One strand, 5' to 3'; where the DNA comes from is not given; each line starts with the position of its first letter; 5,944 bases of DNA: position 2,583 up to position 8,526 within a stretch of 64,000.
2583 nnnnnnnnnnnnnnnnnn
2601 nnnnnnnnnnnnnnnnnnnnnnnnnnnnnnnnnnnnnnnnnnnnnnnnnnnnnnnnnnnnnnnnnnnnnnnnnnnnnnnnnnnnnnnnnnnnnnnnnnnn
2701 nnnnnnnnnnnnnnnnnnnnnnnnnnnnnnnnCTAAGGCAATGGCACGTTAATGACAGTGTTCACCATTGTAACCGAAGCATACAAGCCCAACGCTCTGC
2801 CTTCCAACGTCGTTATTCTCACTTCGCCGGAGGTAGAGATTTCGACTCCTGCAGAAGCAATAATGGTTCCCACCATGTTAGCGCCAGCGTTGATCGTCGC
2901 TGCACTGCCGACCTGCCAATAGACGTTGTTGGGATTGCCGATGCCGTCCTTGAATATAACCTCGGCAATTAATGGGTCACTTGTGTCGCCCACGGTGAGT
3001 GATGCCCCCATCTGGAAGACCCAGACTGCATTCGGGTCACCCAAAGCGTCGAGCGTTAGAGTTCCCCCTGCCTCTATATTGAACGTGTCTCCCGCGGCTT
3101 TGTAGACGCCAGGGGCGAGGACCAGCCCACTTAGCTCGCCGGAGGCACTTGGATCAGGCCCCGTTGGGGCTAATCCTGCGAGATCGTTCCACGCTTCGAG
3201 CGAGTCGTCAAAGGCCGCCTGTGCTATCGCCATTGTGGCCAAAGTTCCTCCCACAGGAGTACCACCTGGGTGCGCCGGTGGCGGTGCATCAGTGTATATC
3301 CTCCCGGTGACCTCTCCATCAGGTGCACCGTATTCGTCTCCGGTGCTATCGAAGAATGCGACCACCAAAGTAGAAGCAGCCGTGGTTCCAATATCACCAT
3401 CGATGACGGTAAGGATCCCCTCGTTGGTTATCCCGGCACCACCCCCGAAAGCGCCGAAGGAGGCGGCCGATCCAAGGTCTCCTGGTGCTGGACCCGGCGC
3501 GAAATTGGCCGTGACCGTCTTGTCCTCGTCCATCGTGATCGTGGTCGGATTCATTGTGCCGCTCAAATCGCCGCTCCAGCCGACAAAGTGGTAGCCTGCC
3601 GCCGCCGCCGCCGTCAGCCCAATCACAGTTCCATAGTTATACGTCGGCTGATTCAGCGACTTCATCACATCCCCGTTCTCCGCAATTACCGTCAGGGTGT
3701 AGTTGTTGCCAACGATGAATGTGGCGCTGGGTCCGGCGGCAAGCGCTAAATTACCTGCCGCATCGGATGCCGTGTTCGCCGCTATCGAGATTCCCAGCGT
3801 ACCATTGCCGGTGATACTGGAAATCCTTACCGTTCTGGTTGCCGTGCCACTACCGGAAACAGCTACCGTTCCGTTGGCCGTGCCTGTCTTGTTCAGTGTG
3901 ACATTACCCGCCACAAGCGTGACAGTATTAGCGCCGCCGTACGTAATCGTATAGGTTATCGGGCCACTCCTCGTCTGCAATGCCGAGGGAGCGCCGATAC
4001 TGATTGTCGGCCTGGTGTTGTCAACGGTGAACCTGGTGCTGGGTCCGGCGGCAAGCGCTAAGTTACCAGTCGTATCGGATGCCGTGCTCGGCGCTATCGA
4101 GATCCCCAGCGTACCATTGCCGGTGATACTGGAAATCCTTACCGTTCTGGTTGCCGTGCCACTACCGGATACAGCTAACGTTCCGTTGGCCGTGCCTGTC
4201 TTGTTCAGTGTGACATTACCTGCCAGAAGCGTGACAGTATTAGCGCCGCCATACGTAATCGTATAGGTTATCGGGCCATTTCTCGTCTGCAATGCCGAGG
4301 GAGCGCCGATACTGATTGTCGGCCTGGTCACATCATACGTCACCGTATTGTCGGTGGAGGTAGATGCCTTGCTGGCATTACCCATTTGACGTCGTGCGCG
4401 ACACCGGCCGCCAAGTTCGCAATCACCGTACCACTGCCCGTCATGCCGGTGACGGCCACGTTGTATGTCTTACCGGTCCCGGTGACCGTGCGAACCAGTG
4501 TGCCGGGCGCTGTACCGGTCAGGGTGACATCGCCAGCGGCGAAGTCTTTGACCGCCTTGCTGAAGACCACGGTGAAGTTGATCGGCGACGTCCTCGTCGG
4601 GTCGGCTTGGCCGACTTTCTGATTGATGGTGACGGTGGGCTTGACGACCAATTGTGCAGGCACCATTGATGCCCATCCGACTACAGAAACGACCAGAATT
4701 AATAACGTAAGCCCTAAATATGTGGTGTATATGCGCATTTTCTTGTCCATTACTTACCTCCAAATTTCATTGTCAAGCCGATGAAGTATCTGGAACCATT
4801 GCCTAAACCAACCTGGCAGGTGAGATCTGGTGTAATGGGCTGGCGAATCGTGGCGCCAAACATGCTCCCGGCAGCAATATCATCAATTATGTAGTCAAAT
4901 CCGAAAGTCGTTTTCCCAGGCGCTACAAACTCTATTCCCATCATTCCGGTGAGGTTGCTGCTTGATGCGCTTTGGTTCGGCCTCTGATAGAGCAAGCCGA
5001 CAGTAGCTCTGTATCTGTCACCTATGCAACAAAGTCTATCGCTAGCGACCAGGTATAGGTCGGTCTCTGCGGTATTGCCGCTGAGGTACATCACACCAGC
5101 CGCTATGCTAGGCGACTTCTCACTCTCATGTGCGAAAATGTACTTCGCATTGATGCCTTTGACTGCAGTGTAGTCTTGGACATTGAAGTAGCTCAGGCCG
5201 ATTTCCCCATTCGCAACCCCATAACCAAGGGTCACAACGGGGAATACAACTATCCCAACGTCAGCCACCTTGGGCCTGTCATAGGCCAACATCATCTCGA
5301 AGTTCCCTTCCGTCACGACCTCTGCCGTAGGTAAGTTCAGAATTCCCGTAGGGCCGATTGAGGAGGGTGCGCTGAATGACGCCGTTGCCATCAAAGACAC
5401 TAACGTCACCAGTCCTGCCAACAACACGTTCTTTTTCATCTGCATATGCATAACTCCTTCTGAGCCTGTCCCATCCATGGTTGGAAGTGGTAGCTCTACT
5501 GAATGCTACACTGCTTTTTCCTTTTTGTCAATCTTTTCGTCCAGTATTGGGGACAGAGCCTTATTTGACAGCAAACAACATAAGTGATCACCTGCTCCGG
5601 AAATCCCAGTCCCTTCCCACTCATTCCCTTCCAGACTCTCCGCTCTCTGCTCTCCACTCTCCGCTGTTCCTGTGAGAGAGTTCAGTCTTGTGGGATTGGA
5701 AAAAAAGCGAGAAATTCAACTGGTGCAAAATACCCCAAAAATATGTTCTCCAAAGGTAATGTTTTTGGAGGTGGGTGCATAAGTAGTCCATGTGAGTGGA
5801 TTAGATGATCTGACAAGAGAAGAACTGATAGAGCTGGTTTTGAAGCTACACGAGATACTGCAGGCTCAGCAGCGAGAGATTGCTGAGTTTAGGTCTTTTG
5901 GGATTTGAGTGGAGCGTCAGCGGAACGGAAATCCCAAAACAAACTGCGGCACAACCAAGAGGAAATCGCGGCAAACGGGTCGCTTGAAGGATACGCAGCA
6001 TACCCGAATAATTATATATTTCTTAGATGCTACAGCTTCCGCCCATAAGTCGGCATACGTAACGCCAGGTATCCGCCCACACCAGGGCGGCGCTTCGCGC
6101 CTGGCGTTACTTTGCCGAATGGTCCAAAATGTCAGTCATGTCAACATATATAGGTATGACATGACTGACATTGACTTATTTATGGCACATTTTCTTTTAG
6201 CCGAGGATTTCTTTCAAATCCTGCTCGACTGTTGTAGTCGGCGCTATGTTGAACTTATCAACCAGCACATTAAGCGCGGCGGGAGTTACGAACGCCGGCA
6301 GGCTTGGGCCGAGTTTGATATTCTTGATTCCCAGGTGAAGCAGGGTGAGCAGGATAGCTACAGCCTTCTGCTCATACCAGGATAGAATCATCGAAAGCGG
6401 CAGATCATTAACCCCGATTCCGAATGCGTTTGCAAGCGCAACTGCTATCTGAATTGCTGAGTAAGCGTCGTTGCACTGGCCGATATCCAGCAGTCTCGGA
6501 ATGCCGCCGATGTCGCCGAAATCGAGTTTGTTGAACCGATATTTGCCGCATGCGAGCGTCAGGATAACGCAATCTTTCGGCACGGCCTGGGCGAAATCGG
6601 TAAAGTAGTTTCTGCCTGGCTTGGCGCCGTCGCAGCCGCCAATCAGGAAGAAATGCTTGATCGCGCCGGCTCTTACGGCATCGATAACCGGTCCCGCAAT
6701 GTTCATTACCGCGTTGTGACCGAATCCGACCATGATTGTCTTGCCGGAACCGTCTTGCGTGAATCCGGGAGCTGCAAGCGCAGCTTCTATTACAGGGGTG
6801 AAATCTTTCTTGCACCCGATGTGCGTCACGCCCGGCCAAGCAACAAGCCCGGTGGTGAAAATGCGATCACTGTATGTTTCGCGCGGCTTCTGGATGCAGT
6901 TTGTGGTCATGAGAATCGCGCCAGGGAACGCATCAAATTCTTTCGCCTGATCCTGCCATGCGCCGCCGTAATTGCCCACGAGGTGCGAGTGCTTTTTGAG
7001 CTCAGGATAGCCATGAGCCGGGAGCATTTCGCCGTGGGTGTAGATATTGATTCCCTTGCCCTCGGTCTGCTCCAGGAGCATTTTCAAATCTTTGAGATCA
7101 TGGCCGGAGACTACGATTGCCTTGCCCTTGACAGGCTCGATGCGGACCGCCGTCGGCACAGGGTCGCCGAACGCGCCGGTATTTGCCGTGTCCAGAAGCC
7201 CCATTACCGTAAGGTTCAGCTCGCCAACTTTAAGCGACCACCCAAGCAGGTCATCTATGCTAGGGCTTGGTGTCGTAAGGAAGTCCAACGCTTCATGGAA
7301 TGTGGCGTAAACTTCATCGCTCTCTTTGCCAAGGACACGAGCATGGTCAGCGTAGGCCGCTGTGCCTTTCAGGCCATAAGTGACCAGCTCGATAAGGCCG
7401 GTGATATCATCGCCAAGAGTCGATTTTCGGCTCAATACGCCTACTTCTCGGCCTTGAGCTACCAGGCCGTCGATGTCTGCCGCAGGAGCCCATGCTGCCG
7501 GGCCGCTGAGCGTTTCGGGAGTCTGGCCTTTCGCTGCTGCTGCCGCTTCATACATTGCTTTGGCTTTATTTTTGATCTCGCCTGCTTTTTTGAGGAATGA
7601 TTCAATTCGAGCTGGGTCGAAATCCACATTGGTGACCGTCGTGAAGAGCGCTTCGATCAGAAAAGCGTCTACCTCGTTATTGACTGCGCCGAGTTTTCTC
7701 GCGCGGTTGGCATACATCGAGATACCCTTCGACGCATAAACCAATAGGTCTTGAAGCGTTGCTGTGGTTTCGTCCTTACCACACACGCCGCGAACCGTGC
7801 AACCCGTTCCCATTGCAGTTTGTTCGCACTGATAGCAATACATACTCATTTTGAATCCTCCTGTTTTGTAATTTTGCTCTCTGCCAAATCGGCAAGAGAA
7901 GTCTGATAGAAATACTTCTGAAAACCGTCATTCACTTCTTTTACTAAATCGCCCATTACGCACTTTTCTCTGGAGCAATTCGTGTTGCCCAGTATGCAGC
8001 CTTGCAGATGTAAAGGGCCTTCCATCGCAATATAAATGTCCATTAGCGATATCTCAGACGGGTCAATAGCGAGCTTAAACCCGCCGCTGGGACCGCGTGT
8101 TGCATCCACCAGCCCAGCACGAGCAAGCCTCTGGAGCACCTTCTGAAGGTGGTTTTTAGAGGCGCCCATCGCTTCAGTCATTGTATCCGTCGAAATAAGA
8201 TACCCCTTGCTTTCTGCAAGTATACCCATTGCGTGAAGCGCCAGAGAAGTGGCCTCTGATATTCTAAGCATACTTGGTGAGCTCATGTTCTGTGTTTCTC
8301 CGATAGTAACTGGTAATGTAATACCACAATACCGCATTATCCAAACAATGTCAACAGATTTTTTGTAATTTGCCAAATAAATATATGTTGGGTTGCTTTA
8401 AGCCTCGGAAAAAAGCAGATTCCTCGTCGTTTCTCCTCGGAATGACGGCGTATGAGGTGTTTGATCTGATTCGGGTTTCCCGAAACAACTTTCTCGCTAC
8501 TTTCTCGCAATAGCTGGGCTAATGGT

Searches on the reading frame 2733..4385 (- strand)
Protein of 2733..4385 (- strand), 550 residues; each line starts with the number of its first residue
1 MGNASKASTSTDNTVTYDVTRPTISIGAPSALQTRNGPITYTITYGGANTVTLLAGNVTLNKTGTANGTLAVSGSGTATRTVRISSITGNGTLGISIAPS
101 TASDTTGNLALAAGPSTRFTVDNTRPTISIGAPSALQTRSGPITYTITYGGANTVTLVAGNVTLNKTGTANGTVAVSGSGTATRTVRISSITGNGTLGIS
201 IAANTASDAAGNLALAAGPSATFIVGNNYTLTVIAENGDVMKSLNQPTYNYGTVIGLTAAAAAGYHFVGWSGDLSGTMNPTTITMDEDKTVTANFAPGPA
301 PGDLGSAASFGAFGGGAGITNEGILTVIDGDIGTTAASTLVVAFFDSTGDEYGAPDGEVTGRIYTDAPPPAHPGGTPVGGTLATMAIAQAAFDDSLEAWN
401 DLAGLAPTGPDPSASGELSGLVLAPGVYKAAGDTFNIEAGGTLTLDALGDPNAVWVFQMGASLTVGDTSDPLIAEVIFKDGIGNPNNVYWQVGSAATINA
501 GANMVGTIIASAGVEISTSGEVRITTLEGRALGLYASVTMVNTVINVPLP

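Call 4: search_protein_families(library=pfam, proteins=[window:2733-4385:-], max_evalue=0.01)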
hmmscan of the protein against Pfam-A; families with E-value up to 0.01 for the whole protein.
window:2733-4385:- (550 aa): 3 families
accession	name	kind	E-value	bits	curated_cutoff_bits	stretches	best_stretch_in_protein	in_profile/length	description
PF11999.13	Ice_binding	-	2.8e-44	151.7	28.7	1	315-546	3-208/208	Ice-binding-like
PF18998.6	Flg_new_2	-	2.6e-16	59.8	23.6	1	229-297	1-71/73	Divergent InlB B-repeat domain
PF09479.16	Flg_new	-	9.4e-05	22.9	27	1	229-293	1-64/65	Listeria-Bacteroides repeat domain (List_Bact_rpt)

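Call 20: find_encoding_contigs(protein=window:2733-4385:-, flank=3000, max_places=10)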
Protein window:2733-4385:- (550 aa): no gene with exactly this product is on record in the collection.

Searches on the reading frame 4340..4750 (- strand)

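Call 4: search_protein_families(library=pfam, proteins=[window:4340-4750:-], max_evalue=0.01)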
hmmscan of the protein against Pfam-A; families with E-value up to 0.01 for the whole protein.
window:4340-4750:- (136 aa): 1 family
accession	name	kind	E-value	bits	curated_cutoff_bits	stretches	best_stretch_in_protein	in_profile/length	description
PF19078.6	Big_12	-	4.4e-06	27.3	27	1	36-121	3-86/102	Bacterial Ig-like domain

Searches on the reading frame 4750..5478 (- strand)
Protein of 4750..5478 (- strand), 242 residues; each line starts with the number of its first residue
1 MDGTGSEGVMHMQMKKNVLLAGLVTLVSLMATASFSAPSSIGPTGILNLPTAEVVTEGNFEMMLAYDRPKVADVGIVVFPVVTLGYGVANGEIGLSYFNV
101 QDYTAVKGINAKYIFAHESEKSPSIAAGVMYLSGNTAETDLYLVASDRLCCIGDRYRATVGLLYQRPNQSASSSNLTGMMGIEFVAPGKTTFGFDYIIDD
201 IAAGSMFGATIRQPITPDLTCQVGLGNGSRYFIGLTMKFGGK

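Call 4: search_protein_families(library=pfam, proteins=[window:4750-5478:-], max_evalue=0.01)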
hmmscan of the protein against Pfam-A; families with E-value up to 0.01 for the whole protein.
window:4750-5478:- (242 aa): 1 family
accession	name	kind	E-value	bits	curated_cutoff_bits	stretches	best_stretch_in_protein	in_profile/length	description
PF06082.17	YjbH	-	2.7e-08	33.6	24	1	40-177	4-142/658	Exopolysaccharide biosynthesis protein YbjH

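Call 60: list_cluster_members(proteins=[window:4750-5478:-, window:2733-4385:-, window:4340-4750:-, window:6197-7849:-, window:8549-9352:+, window:9561-10835:+, window:10882-11436:+, window:11479-12363:+])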
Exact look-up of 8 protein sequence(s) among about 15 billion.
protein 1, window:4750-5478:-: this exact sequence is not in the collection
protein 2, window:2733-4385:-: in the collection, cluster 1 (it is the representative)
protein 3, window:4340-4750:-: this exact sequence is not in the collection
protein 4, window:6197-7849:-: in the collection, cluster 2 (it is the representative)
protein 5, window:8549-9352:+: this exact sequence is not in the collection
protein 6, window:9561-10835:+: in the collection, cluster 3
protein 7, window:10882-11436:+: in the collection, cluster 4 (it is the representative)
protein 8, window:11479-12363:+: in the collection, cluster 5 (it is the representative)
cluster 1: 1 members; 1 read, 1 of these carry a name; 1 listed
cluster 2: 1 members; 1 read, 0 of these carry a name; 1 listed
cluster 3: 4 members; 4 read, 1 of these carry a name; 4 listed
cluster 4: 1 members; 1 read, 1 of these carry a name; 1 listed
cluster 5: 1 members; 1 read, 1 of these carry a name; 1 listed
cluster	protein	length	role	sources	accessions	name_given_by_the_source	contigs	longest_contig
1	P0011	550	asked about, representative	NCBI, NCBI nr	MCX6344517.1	MAG: ice-binding family protein [Armatimonadetes bacterium] | ice-binding family protein [Armatimonadota bacterium]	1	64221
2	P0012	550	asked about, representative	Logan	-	-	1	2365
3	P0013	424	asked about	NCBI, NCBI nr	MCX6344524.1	MAG: aminoacetone oxidase family FAD-binding enzyme [Armatimonadetes bacterium] | aminoacetone oxidase family FAD-binding enzyme [Armatimonadota bacterium]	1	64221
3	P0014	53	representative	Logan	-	-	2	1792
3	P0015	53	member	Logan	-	-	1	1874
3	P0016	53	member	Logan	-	-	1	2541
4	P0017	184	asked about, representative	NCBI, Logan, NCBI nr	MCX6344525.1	MAG: LemA family protein [Armatimonadetes bacterium] | LemA family protein [Armatimonadota bacterium]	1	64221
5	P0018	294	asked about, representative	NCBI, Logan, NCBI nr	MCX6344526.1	MAG: M48 family metallopeptidase [Armatimonadetes bacterium] | M48 family metallopeptidase [Armatimonadota bacterium]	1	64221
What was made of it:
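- Tried and rejected: No JGI members were found (call 60), so I could not see whether the window-type promoter lies beyond the IS in that strain.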

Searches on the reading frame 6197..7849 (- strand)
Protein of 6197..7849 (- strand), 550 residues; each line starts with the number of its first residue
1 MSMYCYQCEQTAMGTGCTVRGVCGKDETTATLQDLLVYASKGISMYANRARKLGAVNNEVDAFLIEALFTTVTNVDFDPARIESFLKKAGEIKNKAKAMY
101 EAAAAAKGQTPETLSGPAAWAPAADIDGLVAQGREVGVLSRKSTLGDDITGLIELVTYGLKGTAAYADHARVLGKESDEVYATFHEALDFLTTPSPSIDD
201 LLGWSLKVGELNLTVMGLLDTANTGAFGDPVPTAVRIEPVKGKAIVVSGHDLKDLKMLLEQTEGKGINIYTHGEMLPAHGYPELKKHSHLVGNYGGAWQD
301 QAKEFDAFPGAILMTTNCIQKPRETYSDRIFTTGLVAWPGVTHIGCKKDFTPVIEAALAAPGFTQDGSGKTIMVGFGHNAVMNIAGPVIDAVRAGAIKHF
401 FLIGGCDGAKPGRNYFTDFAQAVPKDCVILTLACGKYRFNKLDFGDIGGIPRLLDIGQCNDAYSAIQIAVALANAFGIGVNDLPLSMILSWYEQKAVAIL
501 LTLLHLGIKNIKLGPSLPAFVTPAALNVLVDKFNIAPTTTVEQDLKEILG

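Call 68: search_protein_families(library=pfam, proteins=[window:6197-7849:-], max_evalue=0.001)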
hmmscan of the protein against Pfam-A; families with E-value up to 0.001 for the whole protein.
window:6197-7849:- (550 aa): 1 family
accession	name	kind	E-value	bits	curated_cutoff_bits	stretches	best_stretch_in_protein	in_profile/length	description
PF03063.25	Prismane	-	4.1e-171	570.6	27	1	3-546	1-513/513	Prismane/CO dehydrogenase family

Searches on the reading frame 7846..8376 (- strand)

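Call 68: search_protein_families(library=pfam, proteins=[window:7846-8376:-], max_evalue=0.001)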
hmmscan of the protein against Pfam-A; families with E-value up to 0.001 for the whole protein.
window:7846-8376:- (176 aa): 1 family
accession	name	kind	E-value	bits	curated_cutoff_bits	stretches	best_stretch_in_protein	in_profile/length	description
PF02082.26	Rrf2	-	7.9e-30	104.1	30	1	39-166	1-131/132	Iron-dependent Transcriptional regulator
